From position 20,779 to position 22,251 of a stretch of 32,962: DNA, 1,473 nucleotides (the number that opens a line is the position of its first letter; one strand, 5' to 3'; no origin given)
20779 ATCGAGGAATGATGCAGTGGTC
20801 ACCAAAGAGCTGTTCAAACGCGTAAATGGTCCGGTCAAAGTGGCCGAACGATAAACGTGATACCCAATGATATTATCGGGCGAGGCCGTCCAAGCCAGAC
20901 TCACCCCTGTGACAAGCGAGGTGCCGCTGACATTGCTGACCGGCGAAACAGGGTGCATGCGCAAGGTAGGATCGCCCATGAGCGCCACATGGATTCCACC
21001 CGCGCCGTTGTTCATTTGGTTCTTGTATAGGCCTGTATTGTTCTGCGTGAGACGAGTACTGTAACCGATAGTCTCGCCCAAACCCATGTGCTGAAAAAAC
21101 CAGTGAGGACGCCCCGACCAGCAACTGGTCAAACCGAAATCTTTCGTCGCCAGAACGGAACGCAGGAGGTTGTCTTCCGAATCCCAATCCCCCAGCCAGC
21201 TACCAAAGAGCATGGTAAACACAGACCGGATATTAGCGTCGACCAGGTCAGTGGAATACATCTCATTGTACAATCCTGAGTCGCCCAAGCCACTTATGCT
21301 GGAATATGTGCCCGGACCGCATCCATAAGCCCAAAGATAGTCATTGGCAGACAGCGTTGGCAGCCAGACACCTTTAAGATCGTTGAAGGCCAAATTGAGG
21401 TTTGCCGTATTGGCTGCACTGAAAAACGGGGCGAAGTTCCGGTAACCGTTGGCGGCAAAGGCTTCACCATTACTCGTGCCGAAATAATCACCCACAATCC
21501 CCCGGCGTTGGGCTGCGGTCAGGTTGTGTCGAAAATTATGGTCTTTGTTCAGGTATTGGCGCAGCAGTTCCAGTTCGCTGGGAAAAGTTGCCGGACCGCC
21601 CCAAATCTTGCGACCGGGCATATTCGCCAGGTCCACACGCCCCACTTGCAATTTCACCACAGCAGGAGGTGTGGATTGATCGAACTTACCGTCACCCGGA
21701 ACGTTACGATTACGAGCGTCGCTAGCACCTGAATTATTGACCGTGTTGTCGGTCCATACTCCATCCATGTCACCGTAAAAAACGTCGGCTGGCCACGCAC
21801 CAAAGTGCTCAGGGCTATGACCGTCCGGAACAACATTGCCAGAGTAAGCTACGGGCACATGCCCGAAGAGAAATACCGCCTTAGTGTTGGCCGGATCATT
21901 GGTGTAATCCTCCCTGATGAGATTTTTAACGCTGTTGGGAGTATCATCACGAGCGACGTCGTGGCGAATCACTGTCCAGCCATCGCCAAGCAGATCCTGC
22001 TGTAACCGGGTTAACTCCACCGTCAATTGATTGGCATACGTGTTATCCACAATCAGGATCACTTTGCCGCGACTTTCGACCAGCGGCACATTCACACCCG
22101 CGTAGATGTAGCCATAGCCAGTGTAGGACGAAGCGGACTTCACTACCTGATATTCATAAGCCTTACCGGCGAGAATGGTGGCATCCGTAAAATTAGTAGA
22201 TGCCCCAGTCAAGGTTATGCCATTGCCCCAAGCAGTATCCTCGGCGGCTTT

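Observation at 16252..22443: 2063-aa secreted mosaic protein joining a gingipain-like module to a GH9 module, set as its own transcription unit inside the export gene train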

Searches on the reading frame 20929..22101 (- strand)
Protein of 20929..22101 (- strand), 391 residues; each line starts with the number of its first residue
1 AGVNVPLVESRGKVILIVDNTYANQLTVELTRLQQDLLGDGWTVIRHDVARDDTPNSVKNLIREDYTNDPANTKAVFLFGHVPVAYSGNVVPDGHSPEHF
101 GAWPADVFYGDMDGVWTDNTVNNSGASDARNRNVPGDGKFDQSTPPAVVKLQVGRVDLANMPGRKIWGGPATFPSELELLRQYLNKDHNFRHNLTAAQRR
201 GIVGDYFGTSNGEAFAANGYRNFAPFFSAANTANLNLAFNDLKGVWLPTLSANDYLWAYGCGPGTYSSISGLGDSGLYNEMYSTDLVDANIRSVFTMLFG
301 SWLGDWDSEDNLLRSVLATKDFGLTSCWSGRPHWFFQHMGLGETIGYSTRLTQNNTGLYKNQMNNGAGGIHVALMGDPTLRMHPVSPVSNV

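Call 7: search_protein_families(library=pfam, proteins=[window:20929-22101:-], max_evalue=10)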
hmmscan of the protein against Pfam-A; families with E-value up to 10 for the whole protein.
window:20929-22101:- (391 aa): 1 family
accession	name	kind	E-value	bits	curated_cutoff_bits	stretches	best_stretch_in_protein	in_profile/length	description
PF01364.23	Peptidase_C25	-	2.6e-07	30.6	23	2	53-131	44-119/374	Peptidase family C25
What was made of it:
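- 20950..22083 (-): Gingipain (C25)-fold module, aa 121-498. It lacks the canonical dyad: C375 sits at the inferred His position and the invariant S415 at the inferred Cys position. Pfam Peptidase_C25 30.6 bits on the isolated segment (call 7).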

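Call 19: search_solved_structures(query=window:20929-22101:-, max_evalue=10, show_alignments=3)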
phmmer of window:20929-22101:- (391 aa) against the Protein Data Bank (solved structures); distinct sequences matched with E-value up to 10: 0.

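Call 42: search_solved_structures(query=A3, max_evalue=10, show_alignments=3)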
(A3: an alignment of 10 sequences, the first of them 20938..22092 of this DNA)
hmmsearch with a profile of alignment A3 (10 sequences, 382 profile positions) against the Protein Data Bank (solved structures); distinct sequences matched with E-value up to 10: 11.
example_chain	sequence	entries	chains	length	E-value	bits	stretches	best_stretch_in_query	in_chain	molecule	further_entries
6i90_A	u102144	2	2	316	0.68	12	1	150-200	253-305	Ribonucleotide reductase small subunit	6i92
6i93_A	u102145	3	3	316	0.68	12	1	150-200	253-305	Ribonucleotide reductase small subunit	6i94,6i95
6f6l_A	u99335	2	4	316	0.68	12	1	150-200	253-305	Ribonucleotide reductase small subunit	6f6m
5omj_A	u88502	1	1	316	0.68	12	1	150-200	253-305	Ribonucleotide reductase small subunit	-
6f6c_A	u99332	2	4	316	0.68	12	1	150-200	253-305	Ribonucleotide reductase small subunit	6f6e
6qjv_A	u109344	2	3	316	0.68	12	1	150-200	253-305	Ribonucleotide reductase small subunit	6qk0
4hr0_A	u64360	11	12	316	0.68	12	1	150-200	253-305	Ribonuleotide reductase small subunit | Ribonucleotide reductase small subunit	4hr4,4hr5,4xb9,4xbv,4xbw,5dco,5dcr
6f6h_A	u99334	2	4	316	0.68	12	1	150-200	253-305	Ribonucleotide reductase small subunit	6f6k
6f6f_A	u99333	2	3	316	0.68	12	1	150-200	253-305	Ribonucleotide reductase small subunit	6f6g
6qk1_A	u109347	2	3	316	0.69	12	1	150-200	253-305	Ribonucleotide reductase small subunit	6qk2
6f65_A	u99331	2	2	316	0.69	11.9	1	150-200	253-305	Ribonucleotide reductase small subunit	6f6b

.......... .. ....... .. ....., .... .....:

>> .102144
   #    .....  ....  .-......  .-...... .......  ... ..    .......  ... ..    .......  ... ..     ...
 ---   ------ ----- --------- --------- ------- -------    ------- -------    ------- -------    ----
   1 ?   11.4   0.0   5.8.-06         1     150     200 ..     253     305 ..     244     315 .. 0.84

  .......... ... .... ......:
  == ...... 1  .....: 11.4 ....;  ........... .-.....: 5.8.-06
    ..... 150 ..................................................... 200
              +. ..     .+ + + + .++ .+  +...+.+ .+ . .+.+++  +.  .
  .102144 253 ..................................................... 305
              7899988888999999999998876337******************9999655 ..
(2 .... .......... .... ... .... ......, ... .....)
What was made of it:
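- Tried and rejected: phmmer and a 10-sequence profile against all PDB chains found nothing (calls 19, 42).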

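Call 65: find_related_loci(query=A3, collection=genome_contigs, flank=10000)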
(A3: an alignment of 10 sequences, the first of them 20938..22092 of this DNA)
Query A3 (385 aa) in genome_contigs; peptide patterns used: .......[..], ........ (x = any residue, [..] = any of these).
599 stretches matched a pattern (row limit reached: there are more); 584 encode a relative of the query (tblastn E <= 1e-3); the best 80 are kept; 80 distinct loci.
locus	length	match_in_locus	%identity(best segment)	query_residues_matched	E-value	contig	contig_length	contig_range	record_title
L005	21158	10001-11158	74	1-385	0e+0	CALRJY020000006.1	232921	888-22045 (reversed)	MAG: Chitinophaga pinensis isolate JJ-GEL11-19-2-m1-bin235 genome assembly, contig: JJ-R1525-126-C15, whole genome shotg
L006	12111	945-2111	68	1-384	1e-179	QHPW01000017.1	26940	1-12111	MAG: Verrucomicrobia bacterium isolate AV2 14_0903_13_30cm_scaffold_76977_curated, whole genome shotgun sequence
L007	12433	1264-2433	68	1-385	2e-179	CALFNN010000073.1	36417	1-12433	MAG TPA_asm: uncultured Opitutaceae bacterium isolate ERR1654122_bin.5_CONCOCT_v1.1_MAG genome assembly, contig: ERZ1505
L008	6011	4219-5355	67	1-384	1e-180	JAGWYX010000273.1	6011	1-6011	MAG: Verrucomicrobia bacterium isolate REEB50 contig-150_17579, whole genome shotgun sequence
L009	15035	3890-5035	64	1-385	9e-176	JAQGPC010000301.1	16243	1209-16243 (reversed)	MAG: Pedosphaera sp. isolate RYN_629 scaffold_132760, whole genome shotgun sequence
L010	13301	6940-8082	67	1-384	1e-173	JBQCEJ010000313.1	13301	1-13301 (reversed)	MAG: Verrucomicrobiota bacterium isolate bin124 k141_1322333, whole genome shotgun sequence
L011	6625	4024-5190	64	1-384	6e-172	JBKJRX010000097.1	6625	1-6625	MAG: Lacunisphaera sp. isolate ant_bin.554 k117_5879348, whole genome shotgun sequence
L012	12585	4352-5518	63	2-385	3e-170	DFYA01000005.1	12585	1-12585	MAG TPA_asm: Opitutaceae bacterium UBA4094 UBA4094_contig_23176, whole genome shotgun sequence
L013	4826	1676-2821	65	1-385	2e-173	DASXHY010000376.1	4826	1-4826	MAG TPA_asm: Verrucomicrobiia bacterium isolate SMAG_U5207 k141_499589, whole genome shotgun sequence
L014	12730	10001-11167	63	1-385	7e-169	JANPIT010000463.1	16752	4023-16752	MAG: Opitutaceae bacterium isolate VAR_61_metabat_518 VAR_61_k141_2673153, whole genome shotgun sequence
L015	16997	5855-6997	63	1-384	9e-168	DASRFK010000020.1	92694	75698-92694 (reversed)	MAG TPA_asm: Verrucomicrobiia bacterium isolate SMAG_U10030 k141_998841, whole genome shotgun sequence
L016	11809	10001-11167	64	1-385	1e-167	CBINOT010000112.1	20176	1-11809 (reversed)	MAG TPA_asm: uncultured Opitutus sp. isolate SRR16817046_concoct_13 genome assembly, contig: ERZ27394046.690, whole geno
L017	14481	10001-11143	65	1-384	2e-167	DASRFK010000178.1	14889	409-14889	MAG TPA_asm: Verrucomicrobiia bacterium isolate SMAG_U10030 k141_2053151, whole genome shotgun sequence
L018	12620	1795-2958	62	1-384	7e-167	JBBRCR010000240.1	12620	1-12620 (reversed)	MAG: Opitutales bacterium isolate Co_metawrap_2411 Cmw_2411_k141_25663506_length_12620_cov_9.0000, whole genome shotgun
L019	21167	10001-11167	63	1-385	3e-167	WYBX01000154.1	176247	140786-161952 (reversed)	MAG: Verrucomicrobiia bacterium isolate VER2 k127_811078, whole genome shotgun sequence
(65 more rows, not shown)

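Call 68: search_protein_representatives(alignment_id=A3)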
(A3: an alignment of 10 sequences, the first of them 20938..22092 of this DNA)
Query: 10 sequences, 382 profile positions. Proteins with E-value up to 0.001 (for the whole library): 3332; up to 1e-10: 2589; up to 1e-30: 1992. The best 150 are listed.
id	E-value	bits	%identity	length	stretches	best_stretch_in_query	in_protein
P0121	2.3e-276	931.9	-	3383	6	139-382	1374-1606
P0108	2.0e-212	721.4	-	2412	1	1-382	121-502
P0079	1.2e-202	689.3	-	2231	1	1-382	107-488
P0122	3.8e-198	674.5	-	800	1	2-382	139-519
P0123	3.5e-197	671.3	-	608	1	2-382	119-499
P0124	6.4e-188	640.8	-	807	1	2-382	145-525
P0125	3.3e-184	628.6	-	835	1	2-382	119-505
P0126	3.7e-180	615.2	-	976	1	2-382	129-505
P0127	3.6e-175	598.8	-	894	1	2-382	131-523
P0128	8.9e-175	597.5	-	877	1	2-382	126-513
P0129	1.3e-174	597.0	-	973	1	2-382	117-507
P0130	3.2e-169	579.3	-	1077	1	1-382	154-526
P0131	1.8e-165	566.9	-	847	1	2-382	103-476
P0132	6.2e-160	548.7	-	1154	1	1-382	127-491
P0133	3.6e-157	539.6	-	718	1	1-382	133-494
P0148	6.2e-146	502.6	-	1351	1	2-382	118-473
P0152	1.0e-144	498.6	-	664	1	1-382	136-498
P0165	8.0e-142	489.1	-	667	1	2-382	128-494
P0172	1.7e-139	481.4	-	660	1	2-382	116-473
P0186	6.7e-136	469.6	-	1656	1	1-382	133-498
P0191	2.8e-135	467.5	-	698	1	1-382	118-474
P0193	1.0e-134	465.7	-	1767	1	2-381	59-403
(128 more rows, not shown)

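Call 69: search_protein_families(library=pfam, proteins=[P0123, P0152, P0133, P0122, P0126, P0130, P0148, P0186, P0193], max_evalue=0.01)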
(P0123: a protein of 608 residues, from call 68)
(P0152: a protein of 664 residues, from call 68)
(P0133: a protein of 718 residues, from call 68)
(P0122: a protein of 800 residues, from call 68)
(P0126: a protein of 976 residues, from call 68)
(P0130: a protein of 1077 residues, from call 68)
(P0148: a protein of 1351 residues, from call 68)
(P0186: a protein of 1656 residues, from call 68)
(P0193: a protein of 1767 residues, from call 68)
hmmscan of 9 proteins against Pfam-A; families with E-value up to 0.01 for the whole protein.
P0123 (608 aa): 1 family
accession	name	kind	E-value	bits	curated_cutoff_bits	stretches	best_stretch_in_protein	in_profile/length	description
PF01364.23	Peptidase_C25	-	1e-06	28.7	23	1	167-245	44-119/374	Peptidase family C25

P0152 (664 aa): 1 family
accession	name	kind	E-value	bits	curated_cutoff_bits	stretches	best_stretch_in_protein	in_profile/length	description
PF01364.23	Peptidase_C25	-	5.2e-05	23.1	23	1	185-254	44-120/374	Peptidase family C25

P0133 (718 aa): 4 families
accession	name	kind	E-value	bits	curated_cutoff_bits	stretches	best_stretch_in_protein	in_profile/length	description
PF01364.23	Peptidase_C25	-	9.2e-07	28.9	23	1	180-271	42-119/374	Peptidase family C25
PF00041.27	fn3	-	3.4e-06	27.6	25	0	498-558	8-65/84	Fibronectin type III domain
PF03160.20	Calx-beta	-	3e-05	24.5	27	1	638-706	47-117/119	Calx-beta domain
PF16397.10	DUF5006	-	0.00024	20.8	34.1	1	611-709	157-255/263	Domain of unknown function (DUF5006)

P0122 (800 aa): 2 families
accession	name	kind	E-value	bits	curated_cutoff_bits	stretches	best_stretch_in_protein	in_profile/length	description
PF01364.23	Peptidase_C25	-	1.5e-05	24.9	23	1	191-257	48-124/374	Peptidase family C25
PF00041.27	fn3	-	0.00037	21.1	25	1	518-571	2-52/84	Fibronectin type III domain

P0126 (976 aa): 1 family
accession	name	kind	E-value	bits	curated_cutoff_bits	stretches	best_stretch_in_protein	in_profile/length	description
PF15713.10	PTPRCAP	-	0.0022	18.9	28.3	0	768-803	109-144/150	Protein tyrosine phosphatase receptor type C-associated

P0130 (1077 aa): 3 families
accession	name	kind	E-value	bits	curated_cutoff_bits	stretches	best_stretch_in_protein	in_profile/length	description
PF03160.20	Calx-beta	-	3.7e-07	30.6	27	1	644-734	26-119/119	Calx-beta domain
PF01364.23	Peptidase_C25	-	4.3e-05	23.4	23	0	204-281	45-119/374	Peptidase family C25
PF00041.27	fn3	-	0.00011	22.8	25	0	70-138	8-70/84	Fibronectin type III domain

P0148 (1351 aa): 6 families
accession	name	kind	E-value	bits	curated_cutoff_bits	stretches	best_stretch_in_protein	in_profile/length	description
PF07081.18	DUF1349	-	9.2e-15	55.2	32.4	3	702-832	34-164/179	Protein of unknown function (DUF1349)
PF18911.6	PKD_4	-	2.9e-14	53.3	27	1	1266-1336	12-85/85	PKD domain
PF00041.27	fn3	-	1.9e-12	47.6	25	1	574-653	3-81/84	Fibronectin type III domain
PF00801.26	PKD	-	1.9e-11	44.3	23.5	1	1261-1328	4-73/80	PKD domain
PF16396.11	DUF5005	-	0.0017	17.6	29.6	0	892-931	253-292/443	Domain of unknown function (DUF5005)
PF05402.18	PqqD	-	0.0084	16.9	23.4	0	1075-1088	10-23/67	Coenzyme PQQ synthesis protein D (PqqD)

P0186 (1656 aa): 7 families
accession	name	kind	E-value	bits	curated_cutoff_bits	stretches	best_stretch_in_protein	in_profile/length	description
PF05345.18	He_PIG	-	6.1e-25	87.9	24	2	1205-1287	1-95/96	Putative Ig domain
PF07081.18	DUF1349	-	1.3e-15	58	32.4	1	1404-1466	111-172/179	Protein of unknown function (DUF1349)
PF22544.2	HYDIN_VesB_CFA65-like_Ig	-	4.5e-07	30.5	25.5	1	622-705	10-91/100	HYDIN/CFA65/VesB-like, Ig-like domain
PF01364.23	Peptidase_C25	-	5.3e-07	29.6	23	1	181-284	43-130/374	Peptidase family C25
PF15780.11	ASH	-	1.6e-06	28.6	27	1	623-703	15-93/98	Abnormal spindle-like microcephaly-assoc'd, ASPM-SPD-2-Hydin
PF07610.17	DUF1573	-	4.5e-05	23.8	26.1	1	620-705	6-88/98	Protein of unknown function (DUF1573)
PF22073.2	Cep192_D4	-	0.00017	22.2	35.5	1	623-716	12-111/112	Cep192 domain 4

P0193 (1767 aa): 16 families
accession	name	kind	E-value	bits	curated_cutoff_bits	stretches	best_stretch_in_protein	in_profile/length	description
PF25390.1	WD40_RLD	-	1.9e-95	320.7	150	2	1332-1541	78-295/363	RCC1-like domain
PF00415.24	RCC1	-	3.8e-93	306.4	21.7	7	1460-1507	1-50/50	Regulator of chromosome condensation (RCC1) repeat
PF13540.12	RCC1_2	-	9.1e-68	223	22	7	1494-1523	1-30/30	Regulator of chromosome condensation (RCC1) repeat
PF13927.12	Ig_3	-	2.3e-51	172.6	30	6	941-1006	4-78/78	Immunoglobulin domain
PF07679.22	I-set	-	4.3e-40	136.1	23.7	5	941-1013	3-84/90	Immunoglobulin I-set domain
PF13895.12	Ig_2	-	5.5e-28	97.5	27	3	942-1020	3-79/79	Immunoglobulin domain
PF00047.31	ig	-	1.5e-21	76.9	21.8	1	947-1007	2-73/81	Immunoglobulin domain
PF16706.11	Izumo-Ig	-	1.6e-19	70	26.7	0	810-845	44-79/88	Izumo-like Immunoglobulin domain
PF17957.7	Big_7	-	4.2e-18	66.2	24.1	1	1550-1618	1-70/70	Bacterial Ig domain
PF25384.1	Alsin_RLD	-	1.8e-15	57.6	100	1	1473-1535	256-318/405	Alsin RCC1-like domain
PF16680.11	Ig_4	-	1.1e-14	55.2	30.1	0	884-919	14-49/71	T-cell surface glycoprotein CD3 delta chain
PF17963.7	Big_9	-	1.6e-10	42.2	23.6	1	597-681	1-89/89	Bacterial Ig domain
PF17803.7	Cadherin_4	-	1.3e-09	38.9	25.1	1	589-643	3-62/71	Bacterial cadherin-like domain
PF11033.13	ComJ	-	5.3e-06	26.6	25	0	1656-1754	5-90/122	Competence protein J (ComJ)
PF02832.22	Flavi_glycop_C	-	0.00048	20.7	27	0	917-974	40-97/97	Flavivirus glycoprotein, immunoglobulin-like domain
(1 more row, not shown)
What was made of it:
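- The cassette is nearly always N-terminal and carries many different C-terminal cargos (calls 68, 69).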

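Call 81: list_cluster_members(proteins=[P0123, P0152, P0133, P0165, P0172, P0191])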
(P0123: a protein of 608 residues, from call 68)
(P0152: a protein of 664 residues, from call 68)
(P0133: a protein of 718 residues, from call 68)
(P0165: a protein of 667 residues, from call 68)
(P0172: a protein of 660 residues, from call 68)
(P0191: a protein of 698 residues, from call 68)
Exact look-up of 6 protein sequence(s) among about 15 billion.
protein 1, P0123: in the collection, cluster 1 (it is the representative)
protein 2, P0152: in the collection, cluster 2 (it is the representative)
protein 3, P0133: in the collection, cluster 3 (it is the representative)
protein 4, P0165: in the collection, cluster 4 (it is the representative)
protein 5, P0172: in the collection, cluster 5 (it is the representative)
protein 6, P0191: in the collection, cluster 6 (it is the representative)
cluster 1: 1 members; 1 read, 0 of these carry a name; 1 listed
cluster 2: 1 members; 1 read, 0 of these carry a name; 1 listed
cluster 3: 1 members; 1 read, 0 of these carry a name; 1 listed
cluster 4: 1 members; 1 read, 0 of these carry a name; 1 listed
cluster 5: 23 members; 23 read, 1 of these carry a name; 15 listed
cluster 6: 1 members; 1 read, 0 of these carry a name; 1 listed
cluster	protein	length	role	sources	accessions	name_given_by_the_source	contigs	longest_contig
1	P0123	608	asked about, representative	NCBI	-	-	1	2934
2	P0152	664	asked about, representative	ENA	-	-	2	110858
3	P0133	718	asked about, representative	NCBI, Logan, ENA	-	-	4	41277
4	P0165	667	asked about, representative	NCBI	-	-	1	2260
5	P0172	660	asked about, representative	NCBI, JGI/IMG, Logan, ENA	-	hypothetical protein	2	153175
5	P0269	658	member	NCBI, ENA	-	-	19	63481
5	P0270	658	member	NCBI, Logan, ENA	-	-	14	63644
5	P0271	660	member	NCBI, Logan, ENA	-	-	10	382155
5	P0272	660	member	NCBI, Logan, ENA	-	-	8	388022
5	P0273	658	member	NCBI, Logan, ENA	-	-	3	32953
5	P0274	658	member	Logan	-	-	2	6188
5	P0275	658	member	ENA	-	-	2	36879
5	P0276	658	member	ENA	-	-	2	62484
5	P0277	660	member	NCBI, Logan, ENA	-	-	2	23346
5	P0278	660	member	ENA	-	-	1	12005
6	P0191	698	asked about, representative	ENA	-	-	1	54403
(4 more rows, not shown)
